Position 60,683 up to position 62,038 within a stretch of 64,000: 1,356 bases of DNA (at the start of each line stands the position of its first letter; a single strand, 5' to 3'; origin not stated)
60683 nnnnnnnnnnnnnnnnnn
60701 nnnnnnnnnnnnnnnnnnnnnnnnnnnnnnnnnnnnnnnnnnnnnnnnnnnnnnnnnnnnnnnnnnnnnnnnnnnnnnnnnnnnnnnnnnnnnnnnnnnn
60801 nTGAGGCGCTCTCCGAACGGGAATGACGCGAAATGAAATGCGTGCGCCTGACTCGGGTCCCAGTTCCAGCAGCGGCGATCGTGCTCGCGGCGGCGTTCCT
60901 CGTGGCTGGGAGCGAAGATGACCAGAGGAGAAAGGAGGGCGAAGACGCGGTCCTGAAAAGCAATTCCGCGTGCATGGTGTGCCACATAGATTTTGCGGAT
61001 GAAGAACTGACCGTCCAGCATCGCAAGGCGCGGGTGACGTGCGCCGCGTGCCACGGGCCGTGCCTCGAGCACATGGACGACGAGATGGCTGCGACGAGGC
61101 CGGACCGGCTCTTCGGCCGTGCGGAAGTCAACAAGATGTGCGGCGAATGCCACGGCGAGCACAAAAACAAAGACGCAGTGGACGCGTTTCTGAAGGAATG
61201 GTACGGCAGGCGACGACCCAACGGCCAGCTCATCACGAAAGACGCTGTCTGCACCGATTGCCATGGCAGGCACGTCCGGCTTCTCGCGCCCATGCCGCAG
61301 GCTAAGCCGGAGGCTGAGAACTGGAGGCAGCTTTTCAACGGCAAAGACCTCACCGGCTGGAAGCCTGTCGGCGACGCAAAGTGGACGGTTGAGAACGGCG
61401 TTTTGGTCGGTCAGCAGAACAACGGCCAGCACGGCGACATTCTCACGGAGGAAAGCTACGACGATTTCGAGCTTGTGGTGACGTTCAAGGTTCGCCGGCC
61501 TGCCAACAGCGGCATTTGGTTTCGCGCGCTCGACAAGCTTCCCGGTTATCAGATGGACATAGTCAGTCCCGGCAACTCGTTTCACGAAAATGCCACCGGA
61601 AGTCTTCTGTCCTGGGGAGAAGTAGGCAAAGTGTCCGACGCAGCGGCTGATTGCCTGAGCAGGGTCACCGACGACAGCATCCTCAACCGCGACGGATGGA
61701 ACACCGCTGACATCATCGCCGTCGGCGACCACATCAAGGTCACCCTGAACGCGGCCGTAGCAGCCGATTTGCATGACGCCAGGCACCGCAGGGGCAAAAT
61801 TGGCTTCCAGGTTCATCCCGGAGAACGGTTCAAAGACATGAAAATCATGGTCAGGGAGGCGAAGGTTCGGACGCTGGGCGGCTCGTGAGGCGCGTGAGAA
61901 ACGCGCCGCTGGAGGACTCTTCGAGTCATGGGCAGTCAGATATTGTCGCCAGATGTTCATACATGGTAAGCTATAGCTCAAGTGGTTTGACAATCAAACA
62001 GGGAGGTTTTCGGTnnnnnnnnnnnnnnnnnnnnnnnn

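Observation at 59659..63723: Tandemly duplicated periplasmic module: TAT-exported aldo/keto reductase followed by a tetraheme cytochrome c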

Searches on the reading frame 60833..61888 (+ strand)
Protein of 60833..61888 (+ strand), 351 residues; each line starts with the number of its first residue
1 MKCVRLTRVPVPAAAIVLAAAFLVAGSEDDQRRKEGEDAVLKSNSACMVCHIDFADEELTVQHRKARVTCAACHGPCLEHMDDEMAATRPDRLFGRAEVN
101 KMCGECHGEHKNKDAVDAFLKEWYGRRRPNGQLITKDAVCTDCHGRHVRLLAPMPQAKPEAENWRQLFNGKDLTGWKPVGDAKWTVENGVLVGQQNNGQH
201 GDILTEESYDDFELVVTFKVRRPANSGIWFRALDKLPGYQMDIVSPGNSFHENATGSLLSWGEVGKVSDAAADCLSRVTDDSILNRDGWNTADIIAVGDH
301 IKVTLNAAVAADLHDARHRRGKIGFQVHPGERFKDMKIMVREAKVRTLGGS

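Call 3: search_protein_families(library=pfam, proteins=[window:60833-61888:+], max_evalue=0.01)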
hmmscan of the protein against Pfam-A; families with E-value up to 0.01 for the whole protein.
window:60833-61888:+ (351 aa): 5 families
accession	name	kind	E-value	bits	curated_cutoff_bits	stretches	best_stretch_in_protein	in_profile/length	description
PF06439.18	3keto-disac_hyd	-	2.8e-33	116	26.8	1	164-338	2-186/187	3-keto-disaccharide hydrolase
PF14537.11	Cytochrom_c3_2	-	6.8e-05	23.7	25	1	63-145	2-65/79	Cytochrome c3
PF22678.1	Cytochrom_c_NrfB-like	-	7.4e-05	23.6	27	0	33-75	22-66/89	Cytochrome c-type protein NrfB-like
PF14522.11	Cytochrome_C7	-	0.00036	20.7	24.8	1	62-144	7-66/67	Cytochrome c7 and related cytochrome c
PF09699.15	Paired_CXXCH_1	-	0.0013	18.8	20.6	0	66-111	4-40/41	Doubled CXXCH motif (Paired_CXXCH_1)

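Call 4: search_protein_families(library=ncbifam, proteins=[window:60833-61888:+], max_evalue=0.01)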
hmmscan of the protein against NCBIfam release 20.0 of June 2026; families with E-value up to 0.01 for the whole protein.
window:60833-61888:+ (351 aa): 4 families
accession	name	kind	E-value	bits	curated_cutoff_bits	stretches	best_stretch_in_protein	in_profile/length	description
TIGR03508.1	decahem_SO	subfamily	0.00027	20.5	192.2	1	47-149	5-106/258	DmsE family decaheme c-type cytochrome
NF041198.1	UshA_like_PCGU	equivalog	0.00037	19.2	275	1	44-112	442-513/519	UshA-like (seleno)protein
NF041028.1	decahem_GSU2203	exception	0.00045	19.5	325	1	32-147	24-135/317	GSU2203 family decaheme c-type cytochrome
NF008659.0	PRK11659.1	equivalog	0.0023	17.6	184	1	31-116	97-176/188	cytochrome c nitrite reductase pentaheme subunit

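Call 28: find_homologous_proteins(query=window:60833-61888:+)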
Query window:60833-61888:+ (351 aa): 633 proteins with E <= 0.001 among 4521 candidates; the best 120 are listed.
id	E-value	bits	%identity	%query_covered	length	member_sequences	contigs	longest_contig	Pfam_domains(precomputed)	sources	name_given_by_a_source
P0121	3.0e-242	821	100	100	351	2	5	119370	PF06439.19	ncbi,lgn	-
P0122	1.5e-202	690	84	99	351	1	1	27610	PF14537.12,PF06439.19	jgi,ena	-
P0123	4.9e-155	534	72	92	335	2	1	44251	PF14537.12,PF06439.19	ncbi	-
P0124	1.7e-153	529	68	98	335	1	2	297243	PF09699.16,PF14537.12,PF06439.19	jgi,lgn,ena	-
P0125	6.3e-151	521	66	98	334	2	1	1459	PF14537.12,PF06439.19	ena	-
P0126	6.0e-150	517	68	95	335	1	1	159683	PF06439.19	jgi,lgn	-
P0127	2.4e-147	509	68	96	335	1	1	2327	PF14537.12,PF06439.19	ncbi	-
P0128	4.7e-145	501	66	98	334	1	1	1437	PF06439.19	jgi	-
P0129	2.4e-144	499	67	91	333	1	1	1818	PF06439.19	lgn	-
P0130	4.9e-144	498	66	98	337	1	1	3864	PF14537.12,PF06439.19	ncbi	-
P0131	2.1e-142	493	64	98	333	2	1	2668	PF14537.12,PF06439.19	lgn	-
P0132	1.1e-141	490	66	93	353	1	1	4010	PF14537.12,PF06439.19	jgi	-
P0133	2.7e-139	482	65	97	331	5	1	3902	PF14537.12,PF06439.19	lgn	-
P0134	2.0e-138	479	64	98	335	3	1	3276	PF09699.16,PF14537.12,PF06439.19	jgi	jgi:hypothetical protein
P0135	2.7e-134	466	61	98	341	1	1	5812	PF06439.19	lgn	-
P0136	9.5e-104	365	39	95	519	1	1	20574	PF09699.16,PF14537.12,PF06439.19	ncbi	-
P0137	3.8e-101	357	39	87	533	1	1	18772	PF14537.12,PF06439.19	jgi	-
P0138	7.7e-99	349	36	87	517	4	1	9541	PF14537.12,PF06439.19,PF20407.6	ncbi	ncbi:MAG: family 16 glycoside hydrolase [Planctomycetota bacterium]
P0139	1.8e-97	345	40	86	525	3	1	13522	PF09699.16,PF14537.12,PF06439.19,PF20407.6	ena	-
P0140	2.2e-94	335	36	96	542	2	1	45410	PF09699.16,PF06439.19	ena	-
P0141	5.9e-90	320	37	89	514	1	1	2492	PF06439.19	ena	-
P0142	8.3e-88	313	51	87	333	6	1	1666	PF14537.12,PF06439.19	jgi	-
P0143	3.8e-87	311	38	77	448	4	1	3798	PF06439.19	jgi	jgi:hypothetical protein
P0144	6.5e-87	310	46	99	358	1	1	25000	PF09699.16,PF14537.12,PF06439.19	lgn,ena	-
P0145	1.2e-84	303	48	87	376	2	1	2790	PF14537.12,PF06439.19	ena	-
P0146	1.2e-83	299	46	57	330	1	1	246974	PF09699.16,PF14537.12,PF06439.19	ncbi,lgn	-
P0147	1.4e-83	299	48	87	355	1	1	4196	PF14537.12,PF06439.19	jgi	jgi:hypothetical protein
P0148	5.9e-82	294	46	88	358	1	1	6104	PF09699.16,PF14537.12,PF06439.19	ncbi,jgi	-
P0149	9.2e-80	286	44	95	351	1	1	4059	PF06439.19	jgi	jgi:hypothetical protein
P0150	1.7e-79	286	44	87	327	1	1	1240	PF14537.12,PF06439.19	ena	-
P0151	2.8e-78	282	45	88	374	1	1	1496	PF14537.12,PF06439.19,PF14522.12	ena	-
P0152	2.9e-78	282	42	100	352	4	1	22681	PF14537.12,PF06439.19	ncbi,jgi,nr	ncbi:MAG: DUF1080 domain-containing protein [Planctomycetes bacterium]|nr:DUF1080 domain-containing 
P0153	4.4e-78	281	45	58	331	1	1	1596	PF06439.19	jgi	jgi:hypothetical protein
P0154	4.7e-78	281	46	87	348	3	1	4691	PF14537.12,PF06439.19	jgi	jgi:hypothetical protein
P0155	4.8e-78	281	60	31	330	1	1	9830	PF09699.16,PF06439.19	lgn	-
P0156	6.3e-78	280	45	88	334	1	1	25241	PF09699.16,PF14537.12,PF06439.19,PF14522.12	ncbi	-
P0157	9.6e-78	280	45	87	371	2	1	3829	PF14537.12,PF06439.19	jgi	-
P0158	1.0e-77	280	46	53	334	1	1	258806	PF06439.19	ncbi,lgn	-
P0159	2.0e-77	279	47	55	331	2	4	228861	PF09699.16,PF14537.12,PF06439.19,PF14522.12,PF22113.2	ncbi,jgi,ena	-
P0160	2.0e-77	279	44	87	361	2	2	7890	PF06439.19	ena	-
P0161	2.2e-77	279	42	97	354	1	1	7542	PF14537.12,PF06439.19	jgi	jgi:hypothetical protein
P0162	2.6e-77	278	41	98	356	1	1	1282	PF14537.12,PF06439.19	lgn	-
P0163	1.3e-76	276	46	54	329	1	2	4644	PF06439.19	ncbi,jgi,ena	-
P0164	1.5e-75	273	45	87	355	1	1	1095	PF06439.19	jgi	jgi:hypothetical protein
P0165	8.6e-75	270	44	87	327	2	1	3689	PF14537.12,PF06439.19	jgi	jgi:hypothetical protein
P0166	9.6e-74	267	39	97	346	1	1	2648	PF14537.12,PF06439.19,PF14522.12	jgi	-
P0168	9.1e-73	263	43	54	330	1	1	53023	PF06439.19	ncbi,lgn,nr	ncbi:MAG: DUF1080 domain-containing protein [Phycisphaerae bacterium]|nr:DUF1080 domain-containing p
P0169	1.2e-69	253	41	87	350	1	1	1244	PF14537.12,PF06439.19,PF14522.12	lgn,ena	-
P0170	1.4e-69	253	41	97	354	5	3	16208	PF14537.12,PF06439.19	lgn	-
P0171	6.7e-68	247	50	56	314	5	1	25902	PF06439.19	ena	-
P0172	3.0e-67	245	41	87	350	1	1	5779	PF06439.19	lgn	-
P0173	1.2e-65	240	39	95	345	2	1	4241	PF09699.16,PF14537.12,PF06439.19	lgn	-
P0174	3.4e-65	239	39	95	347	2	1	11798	PF09699.16,PF14537.12,PF06439.19,PF14522.12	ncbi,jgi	-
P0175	2.8e-64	236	51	53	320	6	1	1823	PF06439.19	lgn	-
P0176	1.0e-63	234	38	87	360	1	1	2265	PF14537.12,PF06439.19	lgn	-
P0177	1.8e-63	233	48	56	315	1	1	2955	PF06439.19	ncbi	ncbi:MAG: family 16 glycoside hydrolase [Armatimonadota bacterium]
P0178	1.9e-63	233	51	53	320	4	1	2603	PF06439.19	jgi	jgi:hypothetical protein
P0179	5.3e-62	228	37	98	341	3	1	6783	PF09699.16,PF14537.12,PF06439.19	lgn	-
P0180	5.5e-61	225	38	92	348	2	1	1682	PF06439.19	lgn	-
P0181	2.3e-59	219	36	98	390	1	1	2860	PF06439.19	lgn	-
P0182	1.1e-58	217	48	57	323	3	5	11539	PF06439.19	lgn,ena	-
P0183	7.9e-58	214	50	54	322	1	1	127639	PF06439.19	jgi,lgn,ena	-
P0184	7.5e-56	208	35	97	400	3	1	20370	PF06439.19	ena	-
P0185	5.7e-55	205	45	56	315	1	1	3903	PF06439.19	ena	-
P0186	1.9e-54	203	48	54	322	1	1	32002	PF06439.19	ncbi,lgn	ncbi:MAG: DUF1080 domain-containing protein [Armatimonadota bacterium]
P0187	9.7e-54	201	50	54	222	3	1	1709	PF06439.19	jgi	-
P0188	6.2e-53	198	52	53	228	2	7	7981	PF06439.19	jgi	jgi:hypothetical protein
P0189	9.0e-52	194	33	98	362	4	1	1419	PF09699.16,PF14537.12,PF06439.19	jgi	-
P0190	9.7e-51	191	49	56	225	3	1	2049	PF06439.19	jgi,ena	-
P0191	2.4e-50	190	32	98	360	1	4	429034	PF06439.19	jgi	-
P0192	2.6e-48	183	46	62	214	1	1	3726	PF06439.19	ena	-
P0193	3.8e-48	183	51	55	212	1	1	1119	PF06439.19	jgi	jgi:hypothetical protein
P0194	7.7e-48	181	49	53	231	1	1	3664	PF06439.19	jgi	jgi:hypothetical protein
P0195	1.0e-47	181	49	56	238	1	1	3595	PF06439.19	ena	-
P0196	4.5e-47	179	47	53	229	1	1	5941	PF06439.19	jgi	jgi:hypothetical protein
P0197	5.9e-47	179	45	62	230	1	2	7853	PF06439.19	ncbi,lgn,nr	ncbi:MAG: DUF1080 domain-containing protein [Candidatus Hydrogenedentes bacterium]|nr:DUF1080 domain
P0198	4.3e-46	176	49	54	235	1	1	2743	PF06439.19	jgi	jgi:hypothetical protein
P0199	4.4e-45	172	47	56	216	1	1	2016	PF06439.19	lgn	-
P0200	6.0e-45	172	49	55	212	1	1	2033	PF06439.19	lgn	-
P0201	7.4e-45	172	48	55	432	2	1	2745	PF06439.19,PF06283.18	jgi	-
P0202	9.3e-45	171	47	55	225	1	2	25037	PF06439.19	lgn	-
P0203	9.5e-45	171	49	53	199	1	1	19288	PF06439.19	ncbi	-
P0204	1.5e-44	171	47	56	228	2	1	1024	PF06439.19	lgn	-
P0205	1.9e-44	170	49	53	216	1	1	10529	PF06439.19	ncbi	-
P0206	2.3e-44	170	47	55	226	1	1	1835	PF06439.19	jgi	-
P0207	2.6e-44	170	49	52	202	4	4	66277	PF06439.19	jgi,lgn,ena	jgi:hypothetical protein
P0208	2.7e-44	170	48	54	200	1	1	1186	PF06439.19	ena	-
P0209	2.9e-44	170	48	53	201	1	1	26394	PF06439.19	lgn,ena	-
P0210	5.3e-44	169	50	55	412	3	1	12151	PF06439.19,PF06283.18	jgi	jgi:hypothetical protein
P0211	6.9e-44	168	48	53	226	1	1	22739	PF06439.19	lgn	-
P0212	9.5e-44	168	48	54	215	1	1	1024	PF06439.19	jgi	jgi:hypothetical protein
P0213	1.1e-43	168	43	64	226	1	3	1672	PF06439.19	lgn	-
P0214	1.1e-43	168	46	53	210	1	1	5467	PF06439.19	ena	-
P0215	1.6e-43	167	48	53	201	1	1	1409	PF06439.19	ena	-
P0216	1.8e-43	167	49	54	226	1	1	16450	PF06439.19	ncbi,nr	ncbi:MAG: DUF1080 domain-containing protein [Candidatus Hydrogenedentes bacterium]|nr:DUF1080 domain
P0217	1.8e-43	167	45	54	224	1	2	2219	PF06439.19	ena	-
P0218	1.8e-43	167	47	55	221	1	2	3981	PF06439.19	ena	-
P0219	1.8e-43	167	47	55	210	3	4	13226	PF06439.19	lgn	-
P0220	2.3e-43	167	47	52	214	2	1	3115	PF06439.19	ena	-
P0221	2.5e-43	167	49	54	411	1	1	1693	PF06439.19,PF06283.18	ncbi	-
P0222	2.6e-43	167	52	51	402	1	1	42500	PF06439.19,PF06283.18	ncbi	-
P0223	4.4e-43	166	45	60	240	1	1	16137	PF06439.19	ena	-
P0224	4.5e-43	166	48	52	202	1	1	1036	PF06439.19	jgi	jgi:hypothetical protein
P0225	4.9e-43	166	50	52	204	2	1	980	PF06439.19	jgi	jgi:hypothetical protein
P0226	5.9e-43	165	47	53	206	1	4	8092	PF06439.19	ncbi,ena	-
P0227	8.1e-43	165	43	63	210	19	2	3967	PF06439.19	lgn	-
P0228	8.5e-43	165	48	54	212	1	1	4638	PF06439.19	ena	-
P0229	8.9e-43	165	43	60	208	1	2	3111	PF06439.19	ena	-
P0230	9.1e-43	165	48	52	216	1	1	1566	PF06439.19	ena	-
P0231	1.8e-42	164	47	55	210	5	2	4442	PF06439.19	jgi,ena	-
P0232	1.8e-42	164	47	53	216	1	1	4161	PF06439.19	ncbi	-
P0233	1.8e-42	164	47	53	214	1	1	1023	PF06439.19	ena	-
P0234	2.1e-42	164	46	53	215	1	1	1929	PF06439.19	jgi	jgi:hypothetical protein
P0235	2.3e-42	163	48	52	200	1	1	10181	PF06439.19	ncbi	-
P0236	2.5e-42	163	47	52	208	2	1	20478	PF06439.19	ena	-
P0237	2.8e-42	163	46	52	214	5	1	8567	PF06439.19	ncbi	-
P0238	2.8e-42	163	48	55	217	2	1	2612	PF06439.19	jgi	-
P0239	3.0e-42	163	46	55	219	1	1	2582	PF06439.19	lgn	-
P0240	3.0e-42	163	47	52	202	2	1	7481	PF06439.19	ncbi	ncbi:MAG: 3-keto-disaccharide hydrolase [Phycisphaerae bacterium]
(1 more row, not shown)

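Call 29: find_encoding_contigs(protein=P0159, flank=5000, max_places=2)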
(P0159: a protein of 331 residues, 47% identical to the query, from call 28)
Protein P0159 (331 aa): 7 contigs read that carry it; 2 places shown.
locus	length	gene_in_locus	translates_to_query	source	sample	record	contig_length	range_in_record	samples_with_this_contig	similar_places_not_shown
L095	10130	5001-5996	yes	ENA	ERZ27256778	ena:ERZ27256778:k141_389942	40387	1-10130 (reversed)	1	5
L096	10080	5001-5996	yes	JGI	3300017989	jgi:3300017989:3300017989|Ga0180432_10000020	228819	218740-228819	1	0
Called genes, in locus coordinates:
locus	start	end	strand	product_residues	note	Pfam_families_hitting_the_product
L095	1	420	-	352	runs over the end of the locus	PF07963:N_methyl (weak)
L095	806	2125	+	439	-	PF13167:GTP-bdg_N, PF16360:GTP-bdg_M, PF03193:RsgA_GTPase (faint), PF01926:MMR_HSR1, PF02421:FeoB_N (weak)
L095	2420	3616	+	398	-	PF04389:Peptidase_M28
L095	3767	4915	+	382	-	PF00248:Aldo_ket_red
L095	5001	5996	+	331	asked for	PF06439:3keto-disac_hyd, PF22113:Mtrc-MtrF_II-IV_dom (faint), PF14522:Cytochrome_C7 (faint), PF09699:Paired_CXXCH_1 (faint), PF14537:Cytochrom_c3_2 (faint)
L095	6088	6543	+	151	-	-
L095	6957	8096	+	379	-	PF24316:Tli3 (faint), PF13088:BNR_2, PF13859:BNR_3, PF02012:BNR (faint)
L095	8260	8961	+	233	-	PF13320:GH123_cat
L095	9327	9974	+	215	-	PF13546:DDE_5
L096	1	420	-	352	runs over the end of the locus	PF07963:N_methyl (weak)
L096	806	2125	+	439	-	PF13167:GTP-bdg_N, PF16360:GTP-bdg_M, PF03193:RsgA_GTPase (faint), PF01926:MMR_HSR1, PF02421:FeoB_N (weak)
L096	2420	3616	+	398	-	PF04389:Peptidase_M28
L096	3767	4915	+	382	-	PF00248:Aldo_ket_red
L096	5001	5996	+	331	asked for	PF06439:3keto-disac_hyd, PF22113:Mtrc-MtrF_II-IV_dom (faint), PF14522:Cytochrome_C7 (faint), PF09699:Paired_CXXCH_1 (faint), PF14537:Cytochrom_c3_2 (faint)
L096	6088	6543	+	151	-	-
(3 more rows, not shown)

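Call 30: find_encoding_contigs(protein=P0191, flank=5000, max_places=2)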
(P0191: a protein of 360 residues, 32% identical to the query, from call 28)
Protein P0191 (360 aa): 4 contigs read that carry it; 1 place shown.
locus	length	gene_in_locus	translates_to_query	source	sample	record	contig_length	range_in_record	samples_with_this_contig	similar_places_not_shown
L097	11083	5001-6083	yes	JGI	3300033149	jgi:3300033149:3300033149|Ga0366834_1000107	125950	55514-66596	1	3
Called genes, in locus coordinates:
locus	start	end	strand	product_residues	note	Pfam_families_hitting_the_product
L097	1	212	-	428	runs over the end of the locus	PF03065:Glyco_hydro_57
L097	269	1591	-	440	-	PF08323:Glyco_transf_5, PF13579:Glyco_trans_4_4, PF13439:Glyco_transf_4, PF20706:GT4-conflict, PF00534:Glycos_transf_1, PF13692:Glyco_trans_1_4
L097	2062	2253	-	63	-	-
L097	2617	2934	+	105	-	-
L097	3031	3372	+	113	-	-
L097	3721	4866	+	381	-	PF00248:Aldo_ket_red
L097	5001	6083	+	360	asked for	PF06439:3keto-disac_hyd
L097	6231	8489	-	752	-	PF13385:Laminin_G_3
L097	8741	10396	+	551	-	PF03721:UDPG_MGDP_dh_N, PF00984:UDPG_MGDP_dh, PF03720:UDPG_MGDP_dh_C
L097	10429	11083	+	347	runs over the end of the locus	PF13439:Glyco_transf_4 (faint), PF00534:Glycos_transf_1, PF13692:Glyco_trans_1_4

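Call 31: find_encoding_contigs(protein=P0146, flank=5000, max_places=2)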
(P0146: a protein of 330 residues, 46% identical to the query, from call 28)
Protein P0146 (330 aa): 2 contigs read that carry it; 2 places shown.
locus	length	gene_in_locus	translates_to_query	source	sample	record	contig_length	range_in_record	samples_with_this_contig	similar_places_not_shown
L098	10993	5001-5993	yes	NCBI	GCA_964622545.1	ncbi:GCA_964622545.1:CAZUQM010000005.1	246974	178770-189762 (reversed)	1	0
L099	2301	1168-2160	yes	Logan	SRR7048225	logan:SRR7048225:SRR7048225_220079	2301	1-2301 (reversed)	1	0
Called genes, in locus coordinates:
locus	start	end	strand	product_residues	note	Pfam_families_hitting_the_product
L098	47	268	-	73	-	PF04255:DUF433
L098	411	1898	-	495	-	-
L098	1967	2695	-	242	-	PF01656:CbiA (weak), PF13500:AAA_26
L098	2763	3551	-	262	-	PF01887:SAM_HAT_N, PF20257:SAM_HAT_C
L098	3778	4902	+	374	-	PF00248:Aldo_ket_red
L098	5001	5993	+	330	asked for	PF06439:3keto-disac_hyd, PF14537:Cytochrom_c3_2 (faint), PF09699:Paired_CXXCH_1 (faint)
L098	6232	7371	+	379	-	PF13088:BNR_2, PF24316:Tli3 (faint), PF13859:BNR_3, PF02012:BNR (faint)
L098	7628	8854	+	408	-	-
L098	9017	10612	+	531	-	PF13290:CHB_HEX_C_1, PF13287:Fn3_assoc, PF26549:Tricorn_N (faint), PF26550:Tricorn_2nd (faint), PF07676:PD40 (faint)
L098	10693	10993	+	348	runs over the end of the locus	PF04616:Glyco_hydro_43, PF22847:Glyco_hydro_43_rel (faint), PF00251:Glyco_hydro_32N (weak), PF04041:Glyco_hydro_130 (weak)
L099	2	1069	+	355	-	?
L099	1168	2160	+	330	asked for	PF06439:3keto-disac_hyd, PF14537:Cytochrom_c3_2 (faint), PF09699:Paired_CXXCH_1 (faint)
